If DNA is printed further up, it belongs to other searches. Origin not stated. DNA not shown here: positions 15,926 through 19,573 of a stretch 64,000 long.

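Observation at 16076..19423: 1115-aa fusion of a coiled coil, a QueD/PTPS-fold domain lacking the catalytic Cys context, and a GT-C-like polytopic domain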

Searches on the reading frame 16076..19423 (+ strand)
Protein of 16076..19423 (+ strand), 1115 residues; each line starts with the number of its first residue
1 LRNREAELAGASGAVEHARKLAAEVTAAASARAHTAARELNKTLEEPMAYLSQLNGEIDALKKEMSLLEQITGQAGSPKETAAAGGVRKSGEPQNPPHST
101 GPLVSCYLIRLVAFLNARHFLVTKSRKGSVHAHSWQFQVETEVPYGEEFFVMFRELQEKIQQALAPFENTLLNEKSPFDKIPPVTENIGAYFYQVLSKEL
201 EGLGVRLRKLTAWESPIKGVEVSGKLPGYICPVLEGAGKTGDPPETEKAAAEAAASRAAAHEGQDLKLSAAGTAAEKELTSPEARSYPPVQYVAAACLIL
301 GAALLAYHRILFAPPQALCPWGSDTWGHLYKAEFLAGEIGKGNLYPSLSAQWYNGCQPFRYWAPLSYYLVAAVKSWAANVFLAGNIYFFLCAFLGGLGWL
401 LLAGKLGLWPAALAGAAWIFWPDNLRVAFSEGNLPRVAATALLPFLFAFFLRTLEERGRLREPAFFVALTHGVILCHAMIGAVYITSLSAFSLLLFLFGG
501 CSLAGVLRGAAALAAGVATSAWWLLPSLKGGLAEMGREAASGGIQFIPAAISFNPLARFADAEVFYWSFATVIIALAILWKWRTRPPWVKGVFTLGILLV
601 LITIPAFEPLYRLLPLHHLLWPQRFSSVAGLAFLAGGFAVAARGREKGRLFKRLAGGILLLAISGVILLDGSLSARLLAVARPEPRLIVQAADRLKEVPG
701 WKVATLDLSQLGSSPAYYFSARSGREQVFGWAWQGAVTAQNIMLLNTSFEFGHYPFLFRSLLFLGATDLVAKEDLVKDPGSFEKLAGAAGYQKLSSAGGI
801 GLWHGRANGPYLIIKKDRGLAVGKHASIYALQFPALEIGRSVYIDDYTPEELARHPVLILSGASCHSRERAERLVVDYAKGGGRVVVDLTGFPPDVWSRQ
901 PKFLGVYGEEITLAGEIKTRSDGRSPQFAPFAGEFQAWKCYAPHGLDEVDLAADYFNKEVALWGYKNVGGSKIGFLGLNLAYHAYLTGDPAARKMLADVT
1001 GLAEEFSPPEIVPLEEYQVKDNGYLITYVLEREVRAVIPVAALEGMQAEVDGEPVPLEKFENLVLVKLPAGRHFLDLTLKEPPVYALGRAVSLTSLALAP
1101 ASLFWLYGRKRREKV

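Call 3: search_protein_families(library=pfam, proteins=[window:16076-19423:+], max_evalue=1)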
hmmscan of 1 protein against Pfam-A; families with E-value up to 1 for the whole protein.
window:16076-19423:+ (1115 aa): 5 families
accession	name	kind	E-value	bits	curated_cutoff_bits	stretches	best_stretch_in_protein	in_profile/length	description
PF10131.15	PTPS_related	-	1.9e-144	482.9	26.4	1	359-983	1-621/621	6-pyruvoyl-tetrahydropterin synthase related domain; membrane protein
PF01242.24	PTPS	-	5.5e-15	55.8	22.4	1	115-223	8-119/121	6-pyruvoyl tetrahydropterin synthase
PF03150.19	CCP_MauG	-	0.031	15.3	25.6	1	140-180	100-142/149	Di-haem cytochrome c peroxidase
PF09586.16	YfhO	-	0.082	11.7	28.5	1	1016-1088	758-831/835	Bacterial membrane protein YfhO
PF22369.2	GLMA_2nd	-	0.12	12.5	27.7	1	845-888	39-81/138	GLMA-like, second domain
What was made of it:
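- On PF10131 PTPS_related (GT-C clan): 482.9 bits against 26.4; model positions 1-621 of 621 (call 3)
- On YfhO (PF09586): 11.7 against 28.5 bits; only the C-terminal anchor region matches (call 3)
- Checked: Pfam: PF01242 PTPS at res 115-223 (E 5.5e-15, 55.8 bits, cut-off 22.4) and PF10131 PTPS_related at res 359-983 (E 1.9e-144) (call 3).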

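Call 4: search_protein_families(library=ncbifam, proteins=[window:16076-19423:+], max_evalue=1)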
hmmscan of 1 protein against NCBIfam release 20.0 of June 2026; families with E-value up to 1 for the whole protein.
window:16076-19423:+ (1115 aa): 3 families
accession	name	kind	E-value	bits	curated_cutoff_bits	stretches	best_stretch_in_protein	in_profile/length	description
TIGR03112.1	6_pyr_pter_rel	hypoth_equivalog_domain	8.2e-21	74.4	69.35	1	112-219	4-109/113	6-pyruvoyl tetrahydropterin synthase-related domain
TIGR03367.1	queuosine_QueD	equivalog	4.7e-06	26.9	89.25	1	115-197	8-91/92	6-carboxytetrahydropterin synthase QueD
NF006542.0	PRK09039.1-1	equivalog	0.0089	15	388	1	2-264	238-333/627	peptidoglycan -binding protein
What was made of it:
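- On QueD (TIGR03367) / PTPS: 26.9 against 89.25 bits (call 4)
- Checked: NCBIfam: TIGR03112 at res 112-219, 74.4 bits against a cut-off of 69.35; QueD TIGR03367 only 26.9 bits against 89.25 (call 4).
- Domain HMMs (calls 3, 4). The QueD model scores 26.9 against 89.25 bits (call 4). QueD equivalog scores 26.9 against a cut-off of 89.25 bits (call 4).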

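Call 12: find_homologous_proteins(query=window:16076-19423:+, max_evalue=0.00001)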
Query window:16076-19423:+ (1115 aa): 86 proteins with E <= 0.00001 among 8000 candidates.
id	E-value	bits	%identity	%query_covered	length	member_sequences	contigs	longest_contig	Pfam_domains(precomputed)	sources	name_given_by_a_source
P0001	0.0e+0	2523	100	100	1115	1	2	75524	PF10131.16,PF01242.25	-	-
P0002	0.0e+0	1839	75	99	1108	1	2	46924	PF10131.16,PF01242.25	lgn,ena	-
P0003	0.0e+0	1783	71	100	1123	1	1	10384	PF10131.16,PF01242.25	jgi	jgi:6-pyruvoyl tetrahydropterin synthase-like protein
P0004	0.0e+0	1557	69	88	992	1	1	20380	PF10131.16,PF01242.25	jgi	jgi:uncharacterized membrane protein/6-pyruvoyl-tetrahydropterin synthase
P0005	0.0e+0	1301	56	97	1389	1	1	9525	PF10131.16,PF01242.25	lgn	-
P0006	0.0e+0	1048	44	99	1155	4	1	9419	PF10131.16,PF01242.25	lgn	-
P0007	0.0e+0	1044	45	97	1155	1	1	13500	PF10131.16,PF01242.25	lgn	-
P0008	0.0e+0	1035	45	95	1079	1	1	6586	PF10131.16,PF01242.25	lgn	-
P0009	0.0e+0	1030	49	90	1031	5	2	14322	PF10131.16,PF01242.25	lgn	-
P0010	0.0e+0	1027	43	97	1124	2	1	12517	PF10131.16,PF01242.25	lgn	-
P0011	1.2e-295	1002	43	88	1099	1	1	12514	PF10131.16,PF01242.25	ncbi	-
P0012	1.3e-295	1001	44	100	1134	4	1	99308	PF10131.16,PF01242.25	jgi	-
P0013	2.1e-295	1001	43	100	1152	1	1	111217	PF10131.16,PF01242.25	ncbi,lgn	ncbi:MAG: 6-pyruvoyl-tetrahydropterin synthase-related protein [Bacillota bacterium]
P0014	5.5e-295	999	44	90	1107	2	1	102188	PF10131.16,PF01242.25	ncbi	ncbi:MAG: 6-pyruvoyl-tetrahydropterin synthase-related protein [Bacillota bacterium]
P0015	2.1e-294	997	44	95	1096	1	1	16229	PF10131.16,PF01242.25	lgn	-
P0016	2.4e-294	997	45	89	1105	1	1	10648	PF10131.16,PF01242.25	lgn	-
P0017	3.3e-294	997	43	100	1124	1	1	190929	PF10131.16,PF01242.25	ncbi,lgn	-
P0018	1.0e-293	995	43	97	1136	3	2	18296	PF10131.16,PF01242.25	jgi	-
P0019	1.2e-291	988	46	90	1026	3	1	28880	PF10131.16,PF01242.25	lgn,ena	-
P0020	1.1e-290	985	42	89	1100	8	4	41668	PF10131.16,PF01242.25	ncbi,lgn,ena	-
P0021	2.2e-290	984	42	90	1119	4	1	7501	PF10131.16,PF01242.25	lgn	-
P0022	4.5e-290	983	42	100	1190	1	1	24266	PF10131.16,PF01242.25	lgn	-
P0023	2.7e-289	981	43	91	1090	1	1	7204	PF10131.16,PF01242.25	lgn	-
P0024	6.9e-289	979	42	100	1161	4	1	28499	PF10131.16,PF01242.25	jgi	-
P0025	1.0e-288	979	43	96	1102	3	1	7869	PF10131.16,PF01242.25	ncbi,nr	ncbi:MAG: 6-pyruvoyl-tetrahydropterin synthase-related protein [Firmicutes bacterium]|nr:6-pyruvoyl-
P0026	2.8e-287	974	42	100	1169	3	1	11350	PF10131.16,PF25243.2,PF01242.25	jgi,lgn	-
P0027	8.3e-286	969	43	96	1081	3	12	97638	PF10131.16,PF01242.25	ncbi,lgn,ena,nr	ncbi:MAG: hypothetical protein VR68_03130 [Peptococcaceae bacterium BRH_c4a]|nr:MAG: hypothetical pr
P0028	5.1e-284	963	41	97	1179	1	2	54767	PF10131.16,PF01242.25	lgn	-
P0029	6.4e-284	963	40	100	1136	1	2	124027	PF10131.16,PF01242.25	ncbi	ncbi:MAG: 6-pyruvoyl-tetrahydropterin synthase-related protein [Bacillota bacterium]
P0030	1.3e-283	962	43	98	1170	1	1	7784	PF10131.16,PF01242.25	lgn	-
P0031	5.4e-282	956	47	89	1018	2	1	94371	PF10131.16,PF01242.25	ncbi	ncbi:MAG: 6-pyruvoyl-tetrahydropterin synthase-related protein [bacterium]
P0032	7.9e-282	956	41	100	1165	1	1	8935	PF10131.16,PF01242.25,PF05103.19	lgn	-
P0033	1.3e-281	955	44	88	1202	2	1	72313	PF10131.16,PF01242.25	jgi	-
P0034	1.3e-280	952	41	97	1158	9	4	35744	PF10131.16,PF01242.25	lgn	-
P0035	4.4e-280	950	41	98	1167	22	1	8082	PF10131.16,PF01242.25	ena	-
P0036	1.2e-279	949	40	98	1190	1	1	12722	PF10131.16,PF01242.25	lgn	-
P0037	1.4e-279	948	41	100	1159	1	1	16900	PF10131.16,PF01242.25,PF05103.19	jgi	-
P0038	2.9e-279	947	41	100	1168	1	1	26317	PF10131.16,PF01242.25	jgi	-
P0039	9.8e-279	946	44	90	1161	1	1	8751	PF10131.16,PF01242.25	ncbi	-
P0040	1.9e-278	945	39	100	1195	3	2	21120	PF10131.16,PF01242.25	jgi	-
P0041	2.5e-278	944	40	97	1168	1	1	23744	PF10131.16,PF01242.25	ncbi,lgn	ncbi:MAG: 6-pyruvoyl-tetrahydropterin synthase-related protein [Syntrophomonas sp.]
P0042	7.9e-278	943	41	98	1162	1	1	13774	PF10131.16,PF01242.25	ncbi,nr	ncbi:MAG: 6-pyruvoyl-tetrahydropterin synthase-related protein [Bacillota bacterium]|nr:6-pyruvoyl-t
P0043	1.1e-275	936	41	93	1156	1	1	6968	PF10131.16,PF01242.25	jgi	-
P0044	2.0e-275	935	43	91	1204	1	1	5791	PF10131.16,PF01242.25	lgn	-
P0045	2.2e-275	934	42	88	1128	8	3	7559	PF10131.16,PF01242.25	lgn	-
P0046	6.6e-275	933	41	98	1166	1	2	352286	PF10131.16,PF01242.25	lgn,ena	-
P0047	1.9e-274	931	43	91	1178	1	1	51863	PF10131.16,PF01242.25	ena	-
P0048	2.0e-274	931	40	100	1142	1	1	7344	PF10131.16,PF01242.25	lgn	-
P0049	6.1e-274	930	43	91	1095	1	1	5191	PF10131.16,PF01242.25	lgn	-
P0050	6.8e-274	930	41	94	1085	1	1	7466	PF10131.16,PF01242.25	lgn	-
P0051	1.0e-273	929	43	76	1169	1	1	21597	PF10131.16,PF01242.25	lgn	-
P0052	4.8e-273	927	40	100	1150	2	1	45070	PF10131.16,PF01242.25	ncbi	ncbi:MAG: 6-pyruvoyl-tetrahydropterin synthase-related protein [Bacillota bacterium]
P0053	5.8e-273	926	46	88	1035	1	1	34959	PF10131.16,PF01242.25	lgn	-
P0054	6.3e-273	926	41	94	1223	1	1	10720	PF10131.16,PF01242.25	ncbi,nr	ncbi:MAG: 6-pyruvoyl-tetrahydropterin synthase-related protein [Syntrophomonas sp.]|nr:6-pyruvoyl-te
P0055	1.2e-272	925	41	96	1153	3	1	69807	PF10131.16,PF01242.25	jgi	jgi:uncharacterized membrane protein/6-pyruvoyl-tetrahydropterin synthase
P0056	4.3e-272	924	43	90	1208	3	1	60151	PF10131.16,PF01242.25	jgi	-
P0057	3.9e-269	914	40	97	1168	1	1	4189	PF10131.16,PF01242.25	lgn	-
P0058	2.0e-268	911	42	94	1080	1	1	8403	PF10131.16,PF01242.25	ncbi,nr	ncbi:MAG: hypothetical protein GX295_05500, partial [Syntrophomonadaceae bacterium]|nr:hypothetical 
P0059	6.1e-268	910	40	96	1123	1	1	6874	PF10131.16,PF01242.25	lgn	-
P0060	2.6e-267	908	42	90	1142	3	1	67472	PF10131.16,PF01242.25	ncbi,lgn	-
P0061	4.2e-267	907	42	90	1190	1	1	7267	PF10131.16,PF01242.25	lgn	-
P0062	2.0e-261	888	40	99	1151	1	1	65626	PF10131.16,PF01242.25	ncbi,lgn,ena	-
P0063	2.4e-256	871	43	88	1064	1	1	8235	PF10131.16,PF01242.25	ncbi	ncbi:MAG: 6-pyruvoyl-tetrahydropterin synthase-related protein [Methylocystaceae bacterium]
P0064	1.6e-253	862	41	90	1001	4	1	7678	PF10131.16,PF01242.25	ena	-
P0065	9.5e-252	856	44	83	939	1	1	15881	PF10131.16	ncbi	-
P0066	1.0e-245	836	43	83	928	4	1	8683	PF10131.16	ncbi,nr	ncbi:MAG: 6-pyruvoyl-tetrahydropterin synthase-related protein, partial [Syntrophomonadaceae bacteri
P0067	1.3e-207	710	47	66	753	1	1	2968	PF10131.16,PF01242.25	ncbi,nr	ncbi:MAG: 6-pyruvoyl-tetrahydropterin synthase-related protein, partial [Syntrophomonadaceae bacteri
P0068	5.8e-197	675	39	89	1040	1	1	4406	PF10131.16,PF01242.25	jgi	-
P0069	1.0e-193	664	38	74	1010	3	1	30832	PF10131.16,PF01242.25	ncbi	-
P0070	8.6e-190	651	38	72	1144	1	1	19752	PF10131.16,PF01242.25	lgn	-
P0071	1.6e-182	627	39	70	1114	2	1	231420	PF10131.16,PF01242.25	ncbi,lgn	-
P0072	7.0e-172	592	36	76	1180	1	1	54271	PF10131.16,PF01242.25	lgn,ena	-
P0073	2.3e-161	557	34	89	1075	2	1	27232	PF10131.16,PF01242.25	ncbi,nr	ncbi:MAG: 6-pyruvoyl-tetrahydropterin synthase-related protein [Firmicutes bacterium]|nr:6-pyruvoyl-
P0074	1.3e-149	518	41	58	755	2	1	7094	PF10131.16,PF01242.25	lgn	-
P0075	4.4e-108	380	32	67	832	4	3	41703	PF10131.16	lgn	-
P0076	9.4e-108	379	33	70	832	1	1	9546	PF10131.16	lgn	-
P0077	2.3e-104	368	31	67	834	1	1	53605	PF10131.16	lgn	-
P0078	4.7e-102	361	30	67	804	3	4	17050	PF10131.16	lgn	-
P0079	1.0e-101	359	29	79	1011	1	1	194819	PF10131.16,PF01242.25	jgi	-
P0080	2.3e-101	358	29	79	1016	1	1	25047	PF10131.16,PF01242.25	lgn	-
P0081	4.5e-99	351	29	78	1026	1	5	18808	PF10131.16,PF01242.25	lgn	-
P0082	5.3e-99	350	29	79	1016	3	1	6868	PF10131.16,PF01242.25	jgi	-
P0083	2.4e-98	348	32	65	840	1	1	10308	PF10131.16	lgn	-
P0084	1.6e-95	339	31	71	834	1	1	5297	PF10131.16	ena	-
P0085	6.3e-92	327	28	72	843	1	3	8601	PF10131.16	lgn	-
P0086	8.8e-85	303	29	65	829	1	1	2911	PF10131.16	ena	-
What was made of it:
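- Closest known: Pfam PF10131. Different: At most 75% identical to any other database sequence (call 12).
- About 70 database proteins share the architecture (call 12).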

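Call 17: find_related_loci(query=A1, collection=genome_contigs, flank=10000)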
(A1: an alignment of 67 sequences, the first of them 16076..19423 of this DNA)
Query A1 (1115 aa) in genome_contigs; peptide patterns used: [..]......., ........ (x = any residue, [..] = any of these).
203 stretches matched a pattern; 180 encode a relative of the query (tblastn E <= 1e-3); the best 80 are kept; 77 distinct loci.
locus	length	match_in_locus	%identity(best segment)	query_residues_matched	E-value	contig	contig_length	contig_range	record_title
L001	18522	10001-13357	44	4-1113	0e+0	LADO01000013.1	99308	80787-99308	MAG: Peptococcaceae bacterium BRH_c4b BRHa_1004684, whole genome shotgun sequence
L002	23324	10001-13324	44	4-1104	0e+0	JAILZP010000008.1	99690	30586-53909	MAG: Peptococcaceae bacterium isolate HOT.CON.130 NODE_181_length_99690_cov_15.863321, whole genome shotgun sequence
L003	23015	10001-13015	44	105-1106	0e+0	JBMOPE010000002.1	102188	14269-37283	MAG: Bacillota bacterium isolate Betzabe_MAG120 MAG120_2, whole genome shotgun sequence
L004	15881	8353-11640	42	33-1115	0e+0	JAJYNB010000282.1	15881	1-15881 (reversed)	MAG: Bacillota bacterium isolate DBS2-4.bin25 NODE_6568_length_15881_cov_1.29561, whole genome shotgun sequence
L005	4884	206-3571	41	1-1113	0e+0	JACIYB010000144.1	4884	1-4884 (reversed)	MAG: Syntrophomonadaceae bacterium isolate MAG-67 Syntrophomonadaceae_O3_bin28_Scaffold_144, whole genome shotgun sequen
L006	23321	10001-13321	42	3-1110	0e+0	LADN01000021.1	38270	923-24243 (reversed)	MAG: Peptococcaceae bacterium BRH_c4a BRHa_1004898, whole genome shotgun sequence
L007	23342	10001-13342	43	4-1113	0e+0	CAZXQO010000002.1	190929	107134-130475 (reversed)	MAG TPA_asm: uncultured Peptococcaceae bacterium isolate binchicken_co178_152 genome assembly, contig: NODE_127_length_1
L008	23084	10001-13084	42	86-1113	0e+0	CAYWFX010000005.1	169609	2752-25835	MAG TPA_asm: uncultured Syntrophomonas sp. isolate SRP302447_co4_189 genome assembly, contig: NODE_302_length_169609_cov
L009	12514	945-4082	43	109-1088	0e+0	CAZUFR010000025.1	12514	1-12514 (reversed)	MAG TPA_asm: uncultured Syntrophomonas sp. isolate binchicken_co157_388 genome assembly, contig: NODE_12175_length_12514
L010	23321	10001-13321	41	1-1093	0e+0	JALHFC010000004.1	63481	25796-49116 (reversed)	MAG: Pelotomaculum sp. isolate 3-JJ_aug_S1_009 scaffold_531, whole genome shotgun sequence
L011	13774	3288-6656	41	14-1111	0e+0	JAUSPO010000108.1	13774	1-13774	MAG: Bacillota bacterium isolate E21_metabat.bin.75 E21_k141_26226, whole genome shotgun sequence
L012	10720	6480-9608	41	59-1104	0e+0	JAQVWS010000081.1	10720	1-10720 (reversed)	MAG: Syntrophomonas sp. isolate STF2_108 NODE_18506_length_10720_cov_3.508921_Sandtown_F2, whole genome shotgun sequence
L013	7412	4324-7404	41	16-1064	0e+0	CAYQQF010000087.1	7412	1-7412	MAG TPA_asm: uncultured Dethiobacter sp. isolate SRP241326_co3_315 genome assembly, contig: NODE_11404_length_7412_cov_4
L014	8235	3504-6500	43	109-1088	0e+0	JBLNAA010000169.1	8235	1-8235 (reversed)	MAG: Methylocystaceae bacterium isolate MAG189 PRJNA951521_bin47_renamed_168, whole genome shotgun sequence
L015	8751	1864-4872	44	105-1105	0e+0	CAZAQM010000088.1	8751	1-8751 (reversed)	MAG TPA_asm: uncultured Dethiobacter sp. isolate binchicken_co39_531 genome assembly, contig: NODE_18502_length_8751_cov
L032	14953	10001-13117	38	89-1115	2e-175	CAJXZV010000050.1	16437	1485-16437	MAG TPA_asm: uncultured Eubacteriales bacterium isolate SRR1628696_bin.3_MetaBAT_v2.12.1_MAG genome assembly, contig: NO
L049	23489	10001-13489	40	39-1115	0e+0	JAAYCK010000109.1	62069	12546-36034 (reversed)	MAG: Syntrophomonadaceae bacterium isolate AS06rmzACSIP_426 505242_AS06, whole genome shotgun sequence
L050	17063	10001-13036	29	94-1115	4e-115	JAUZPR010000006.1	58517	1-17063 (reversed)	MAG: Bacillota bacterium isolate bin149(14d) MHFJPFEE_6, whole genome shotgun sequence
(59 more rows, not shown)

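Call 33: find_encoding_contigs(protein=P0003, flank=6000, max_places=2)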
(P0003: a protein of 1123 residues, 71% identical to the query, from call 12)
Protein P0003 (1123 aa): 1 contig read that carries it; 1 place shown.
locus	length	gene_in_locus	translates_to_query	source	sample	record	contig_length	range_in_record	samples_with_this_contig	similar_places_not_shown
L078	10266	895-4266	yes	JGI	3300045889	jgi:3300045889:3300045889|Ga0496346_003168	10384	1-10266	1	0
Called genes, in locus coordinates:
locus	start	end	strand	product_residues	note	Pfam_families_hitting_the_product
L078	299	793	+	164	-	-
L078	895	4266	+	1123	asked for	PF01242:PTPS, PF10131:PTPS_related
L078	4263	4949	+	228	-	-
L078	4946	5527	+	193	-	PF09721:Exosortase_EpsH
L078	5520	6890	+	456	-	PF13506:Glyco_transf_21, PF00535:Glycos_transf_2, PF13641:Glyco_tranf_2_3, PF01644:Chitin_synth_1 (faint), PF03142:Chitin_synth_2 (weak), PF13632:Glyco_trans_2_3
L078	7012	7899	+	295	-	PF01040:UbiA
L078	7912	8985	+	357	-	PF04015:DUF362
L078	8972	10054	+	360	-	PF03706:LPG_synthase_TM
